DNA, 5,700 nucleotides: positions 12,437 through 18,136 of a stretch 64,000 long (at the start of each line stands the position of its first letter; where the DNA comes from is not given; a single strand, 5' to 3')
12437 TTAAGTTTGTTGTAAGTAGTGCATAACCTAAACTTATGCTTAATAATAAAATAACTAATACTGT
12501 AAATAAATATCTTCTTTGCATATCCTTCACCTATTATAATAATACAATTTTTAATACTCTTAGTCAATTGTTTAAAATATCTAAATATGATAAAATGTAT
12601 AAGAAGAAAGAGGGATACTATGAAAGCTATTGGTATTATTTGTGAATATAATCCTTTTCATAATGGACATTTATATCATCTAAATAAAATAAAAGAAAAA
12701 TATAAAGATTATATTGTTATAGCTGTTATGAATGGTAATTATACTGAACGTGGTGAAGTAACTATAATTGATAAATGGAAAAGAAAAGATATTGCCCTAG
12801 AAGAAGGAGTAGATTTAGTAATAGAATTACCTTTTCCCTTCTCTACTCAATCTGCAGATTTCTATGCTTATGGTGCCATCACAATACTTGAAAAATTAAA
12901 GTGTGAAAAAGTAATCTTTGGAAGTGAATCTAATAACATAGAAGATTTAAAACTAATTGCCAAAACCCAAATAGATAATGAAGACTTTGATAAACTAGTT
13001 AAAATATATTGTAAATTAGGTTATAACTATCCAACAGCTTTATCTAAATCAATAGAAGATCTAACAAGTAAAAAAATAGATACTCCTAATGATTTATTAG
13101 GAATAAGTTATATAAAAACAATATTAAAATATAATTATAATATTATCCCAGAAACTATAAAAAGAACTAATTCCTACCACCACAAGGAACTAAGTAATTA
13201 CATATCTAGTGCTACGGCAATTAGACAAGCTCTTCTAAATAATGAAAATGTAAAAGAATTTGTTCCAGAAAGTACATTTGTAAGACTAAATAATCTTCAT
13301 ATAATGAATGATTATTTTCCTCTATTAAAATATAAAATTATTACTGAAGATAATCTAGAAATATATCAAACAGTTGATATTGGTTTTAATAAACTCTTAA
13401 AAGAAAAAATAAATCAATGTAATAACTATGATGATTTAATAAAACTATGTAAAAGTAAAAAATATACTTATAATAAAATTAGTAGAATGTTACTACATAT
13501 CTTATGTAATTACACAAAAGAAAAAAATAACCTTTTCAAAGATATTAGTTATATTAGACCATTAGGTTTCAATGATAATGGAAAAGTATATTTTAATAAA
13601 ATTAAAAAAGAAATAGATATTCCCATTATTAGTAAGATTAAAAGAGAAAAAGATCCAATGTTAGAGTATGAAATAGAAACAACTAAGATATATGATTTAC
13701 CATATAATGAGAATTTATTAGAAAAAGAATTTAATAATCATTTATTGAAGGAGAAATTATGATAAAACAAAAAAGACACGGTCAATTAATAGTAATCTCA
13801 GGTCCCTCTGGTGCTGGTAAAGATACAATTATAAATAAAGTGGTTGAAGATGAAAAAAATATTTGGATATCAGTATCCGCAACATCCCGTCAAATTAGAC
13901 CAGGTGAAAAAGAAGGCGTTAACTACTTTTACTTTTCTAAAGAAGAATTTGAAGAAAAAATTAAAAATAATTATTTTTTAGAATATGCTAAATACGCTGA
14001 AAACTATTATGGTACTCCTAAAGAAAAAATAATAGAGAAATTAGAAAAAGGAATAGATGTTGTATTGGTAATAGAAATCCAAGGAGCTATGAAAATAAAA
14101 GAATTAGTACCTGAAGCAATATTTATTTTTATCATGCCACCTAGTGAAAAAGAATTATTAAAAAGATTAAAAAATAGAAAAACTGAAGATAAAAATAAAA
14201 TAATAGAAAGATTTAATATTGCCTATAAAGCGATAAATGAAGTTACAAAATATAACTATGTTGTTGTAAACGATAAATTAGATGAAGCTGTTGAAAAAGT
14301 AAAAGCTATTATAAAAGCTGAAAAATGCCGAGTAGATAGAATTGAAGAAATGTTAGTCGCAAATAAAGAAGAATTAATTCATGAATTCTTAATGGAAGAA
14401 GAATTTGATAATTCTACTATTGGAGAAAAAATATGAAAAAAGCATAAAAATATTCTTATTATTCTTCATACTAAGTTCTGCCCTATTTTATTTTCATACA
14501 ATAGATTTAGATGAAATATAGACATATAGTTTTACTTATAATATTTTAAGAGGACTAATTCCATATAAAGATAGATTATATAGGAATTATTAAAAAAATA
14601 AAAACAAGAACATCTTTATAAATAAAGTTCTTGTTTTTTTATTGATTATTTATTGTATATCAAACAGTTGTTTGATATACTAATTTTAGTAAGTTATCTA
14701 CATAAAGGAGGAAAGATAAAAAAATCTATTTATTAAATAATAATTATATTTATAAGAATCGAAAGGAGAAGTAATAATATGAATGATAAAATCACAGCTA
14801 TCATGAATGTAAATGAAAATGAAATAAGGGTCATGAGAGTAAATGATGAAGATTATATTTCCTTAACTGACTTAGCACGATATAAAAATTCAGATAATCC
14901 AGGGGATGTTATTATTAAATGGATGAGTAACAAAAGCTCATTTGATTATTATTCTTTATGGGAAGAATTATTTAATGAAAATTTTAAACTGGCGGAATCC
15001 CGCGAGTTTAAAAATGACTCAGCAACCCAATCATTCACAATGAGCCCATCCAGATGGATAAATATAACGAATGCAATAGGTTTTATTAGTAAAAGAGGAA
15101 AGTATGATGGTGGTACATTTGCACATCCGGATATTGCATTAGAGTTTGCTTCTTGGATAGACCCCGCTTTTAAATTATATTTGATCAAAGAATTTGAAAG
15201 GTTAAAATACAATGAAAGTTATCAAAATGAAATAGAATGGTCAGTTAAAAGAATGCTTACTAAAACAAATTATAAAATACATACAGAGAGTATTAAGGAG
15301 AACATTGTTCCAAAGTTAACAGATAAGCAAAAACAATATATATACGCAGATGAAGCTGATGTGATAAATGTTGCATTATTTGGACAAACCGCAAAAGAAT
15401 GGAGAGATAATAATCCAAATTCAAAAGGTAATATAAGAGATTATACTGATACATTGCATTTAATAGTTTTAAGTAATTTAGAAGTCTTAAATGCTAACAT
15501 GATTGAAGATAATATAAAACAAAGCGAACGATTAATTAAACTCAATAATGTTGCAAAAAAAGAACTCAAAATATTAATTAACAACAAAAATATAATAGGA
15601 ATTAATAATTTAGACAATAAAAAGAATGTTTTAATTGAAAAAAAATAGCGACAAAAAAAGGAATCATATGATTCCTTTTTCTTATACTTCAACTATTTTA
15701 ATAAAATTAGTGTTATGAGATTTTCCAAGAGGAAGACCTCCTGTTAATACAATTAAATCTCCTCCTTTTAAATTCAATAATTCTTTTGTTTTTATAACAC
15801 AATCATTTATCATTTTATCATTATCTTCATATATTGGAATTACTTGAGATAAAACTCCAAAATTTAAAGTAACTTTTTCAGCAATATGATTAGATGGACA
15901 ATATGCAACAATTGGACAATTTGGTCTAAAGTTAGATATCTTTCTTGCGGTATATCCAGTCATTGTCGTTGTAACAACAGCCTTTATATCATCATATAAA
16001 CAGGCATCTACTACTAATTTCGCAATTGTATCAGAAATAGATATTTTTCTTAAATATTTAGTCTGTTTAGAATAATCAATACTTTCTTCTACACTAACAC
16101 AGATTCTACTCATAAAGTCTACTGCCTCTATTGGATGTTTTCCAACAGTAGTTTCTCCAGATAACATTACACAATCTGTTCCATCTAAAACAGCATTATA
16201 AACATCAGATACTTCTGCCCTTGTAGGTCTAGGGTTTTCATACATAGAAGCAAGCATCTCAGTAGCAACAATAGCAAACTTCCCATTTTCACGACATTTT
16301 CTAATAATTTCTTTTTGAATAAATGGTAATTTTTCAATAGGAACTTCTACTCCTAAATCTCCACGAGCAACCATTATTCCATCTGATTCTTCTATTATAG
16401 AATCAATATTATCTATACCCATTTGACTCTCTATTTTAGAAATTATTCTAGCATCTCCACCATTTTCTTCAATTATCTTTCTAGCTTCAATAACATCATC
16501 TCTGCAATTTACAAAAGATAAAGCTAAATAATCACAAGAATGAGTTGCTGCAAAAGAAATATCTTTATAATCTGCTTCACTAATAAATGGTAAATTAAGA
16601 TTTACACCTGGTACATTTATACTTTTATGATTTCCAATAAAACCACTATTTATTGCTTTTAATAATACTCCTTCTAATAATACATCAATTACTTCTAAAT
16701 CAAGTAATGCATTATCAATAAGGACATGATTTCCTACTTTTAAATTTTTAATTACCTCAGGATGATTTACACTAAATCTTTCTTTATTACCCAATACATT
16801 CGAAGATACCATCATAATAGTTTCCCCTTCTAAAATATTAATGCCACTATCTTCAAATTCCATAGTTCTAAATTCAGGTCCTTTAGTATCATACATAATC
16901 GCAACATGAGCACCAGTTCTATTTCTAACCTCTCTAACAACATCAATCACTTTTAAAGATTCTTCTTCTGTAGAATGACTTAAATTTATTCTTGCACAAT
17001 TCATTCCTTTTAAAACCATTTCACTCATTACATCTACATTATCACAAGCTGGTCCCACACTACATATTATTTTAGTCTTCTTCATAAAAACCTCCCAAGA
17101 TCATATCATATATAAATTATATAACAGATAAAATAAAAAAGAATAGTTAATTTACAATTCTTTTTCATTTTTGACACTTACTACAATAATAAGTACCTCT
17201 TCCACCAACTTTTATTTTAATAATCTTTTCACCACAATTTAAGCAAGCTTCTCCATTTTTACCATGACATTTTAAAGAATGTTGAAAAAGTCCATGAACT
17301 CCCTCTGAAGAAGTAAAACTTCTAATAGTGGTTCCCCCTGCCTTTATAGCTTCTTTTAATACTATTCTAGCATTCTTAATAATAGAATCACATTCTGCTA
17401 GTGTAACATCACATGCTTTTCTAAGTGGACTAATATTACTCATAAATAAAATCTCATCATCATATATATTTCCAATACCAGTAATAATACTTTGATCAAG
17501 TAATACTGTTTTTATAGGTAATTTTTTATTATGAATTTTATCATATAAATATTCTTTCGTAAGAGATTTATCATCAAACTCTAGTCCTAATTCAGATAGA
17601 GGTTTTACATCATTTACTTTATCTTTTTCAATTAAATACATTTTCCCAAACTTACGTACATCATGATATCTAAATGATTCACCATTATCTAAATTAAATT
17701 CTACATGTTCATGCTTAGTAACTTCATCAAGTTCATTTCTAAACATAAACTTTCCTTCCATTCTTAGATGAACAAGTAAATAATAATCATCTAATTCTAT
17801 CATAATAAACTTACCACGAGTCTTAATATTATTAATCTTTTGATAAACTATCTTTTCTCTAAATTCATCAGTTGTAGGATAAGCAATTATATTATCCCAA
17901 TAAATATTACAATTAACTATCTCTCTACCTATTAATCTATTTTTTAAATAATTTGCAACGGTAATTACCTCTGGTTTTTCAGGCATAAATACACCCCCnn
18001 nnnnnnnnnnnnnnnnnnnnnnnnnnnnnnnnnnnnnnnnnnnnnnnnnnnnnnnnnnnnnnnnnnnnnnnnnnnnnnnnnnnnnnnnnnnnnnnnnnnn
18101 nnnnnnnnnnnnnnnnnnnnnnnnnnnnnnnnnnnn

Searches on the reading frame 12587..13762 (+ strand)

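Call 19: search_protein_families(library=pfam, proteins=[window:12587-13762:+], max_evalue=0.001)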
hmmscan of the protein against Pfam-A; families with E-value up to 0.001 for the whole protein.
window:12587-13762:+ (391 aa): 1 family
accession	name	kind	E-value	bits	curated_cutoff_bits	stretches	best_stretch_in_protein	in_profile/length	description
PF05636.17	HIGH_NTase1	-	6.2e-120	401.6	27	1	12-381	1-398/402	HIGH Nucleotidyl Transferase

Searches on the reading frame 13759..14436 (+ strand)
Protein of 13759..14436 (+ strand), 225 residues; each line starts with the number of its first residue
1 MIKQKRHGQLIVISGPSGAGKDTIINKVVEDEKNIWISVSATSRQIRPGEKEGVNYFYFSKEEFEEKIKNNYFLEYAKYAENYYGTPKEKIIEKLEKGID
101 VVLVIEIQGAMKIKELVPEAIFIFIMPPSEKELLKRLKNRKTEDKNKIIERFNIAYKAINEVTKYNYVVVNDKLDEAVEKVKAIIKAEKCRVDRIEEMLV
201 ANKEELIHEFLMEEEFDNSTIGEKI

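Call 19: search_protein_families(library=pfam, proteins=[window:13759-14436:+], max_evalue=0.001)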
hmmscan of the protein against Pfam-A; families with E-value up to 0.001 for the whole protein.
window:13759-14436:+ (225 aa): 5 families
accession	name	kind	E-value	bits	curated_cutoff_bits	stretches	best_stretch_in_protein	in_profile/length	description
PF00625.27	Guanylate_kin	-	9.9e-49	165.9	25.2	1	9-188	3-182/182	Guanylate kinase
PF13238.12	AAA_18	-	1.2e-05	26.3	29.4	1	11-147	1-118/128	AAA domain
PF03193.22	RsgA_GTPase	-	0.00011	22.5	30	1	2-40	100-138/174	RsgA GTPase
PF24883.2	NPHP3_N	-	0.00014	22.6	24.8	0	4-66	18-65/164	Nephrocystin 3, N-terminal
PF13671.12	AAA_33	-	0.00014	22.6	27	0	10-143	1-121/143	AAA domain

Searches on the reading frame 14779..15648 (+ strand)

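Call 19: search_protein_families(library=pfam, proteins=[window:14779-15648:+], max_evalue=0.001)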
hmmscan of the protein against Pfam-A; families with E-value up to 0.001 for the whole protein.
window:14779-15648:+ (289 aa): 1 family
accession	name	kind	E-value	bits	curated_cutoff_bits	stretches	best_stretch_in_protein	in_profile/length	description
PF04383.19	KilA-N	-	2.8e-17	63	23.8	1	12-143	4-105/107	KilA-N domain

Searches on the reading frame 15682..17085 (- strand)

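Call 19: search_protein_families(library=pfam, proteins=[window:15682-17085:-], max_evalue=0.001)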
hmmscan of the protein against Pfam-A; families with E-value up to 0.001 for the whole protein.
window:15682-17085:- (467 aa): 3 families
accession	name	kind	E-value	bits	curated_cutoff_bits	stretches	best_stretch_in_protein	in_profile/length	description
PF00224.27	PK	-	8.4e-111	370.6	30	1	1-322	1-328/328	Pyruvate kinase, barrel domain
PF02887.21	PK_C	-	4.1e-25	88.5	28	1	352-465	1-114/114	Pyruvate kinase, alpha/beta domain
PF03328.21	HpcH_HpaI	-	5.6e-05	23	25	1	174-244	76-154/221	HpcH/HpaI aldolase/citrate lyase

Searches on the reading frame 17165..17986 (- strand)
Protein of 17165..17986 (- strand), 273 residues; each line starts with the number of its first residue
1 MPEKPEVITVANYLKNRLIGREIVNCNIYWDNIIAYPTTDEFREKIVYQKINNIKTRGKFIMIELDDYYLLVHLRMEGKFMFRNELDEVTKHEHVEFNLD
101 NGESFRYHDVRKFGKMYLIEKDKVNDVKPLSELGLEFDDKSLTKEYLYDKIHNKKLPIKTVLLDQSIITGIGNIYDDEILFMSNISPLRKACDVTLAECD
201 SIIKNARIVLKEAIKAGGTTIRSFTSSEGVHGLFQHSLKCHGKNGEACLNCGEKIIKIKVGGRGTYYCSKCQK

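Call 19: search_protein_families(library=pfam, proteins=[window:17165-17986:-], max_evalue=0.001)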
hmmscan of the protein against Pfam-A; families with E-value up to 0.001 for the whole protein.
window:17165-17986:- (273 aa): 3 families
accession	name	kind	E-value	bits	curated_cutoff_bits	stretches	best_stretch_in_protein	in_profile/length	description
PF01149.29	Fapy_DNA_glyco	-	1.8e-30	106.4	25.5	1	1-116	1-117/117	Formamidopyrimidine-DNA glycosylase N-terminal domain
PF06831.19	H2TH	-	1.8e-24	86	34.7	1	133-224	1-92/93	Formamidopyrimidine-DNA glycosylase H2TH domain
PF06827.20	zf-FPG_IleRS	-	4e-08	33.4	21.3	1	245-273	1-29/30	Zinc finger found in FPG and IleRS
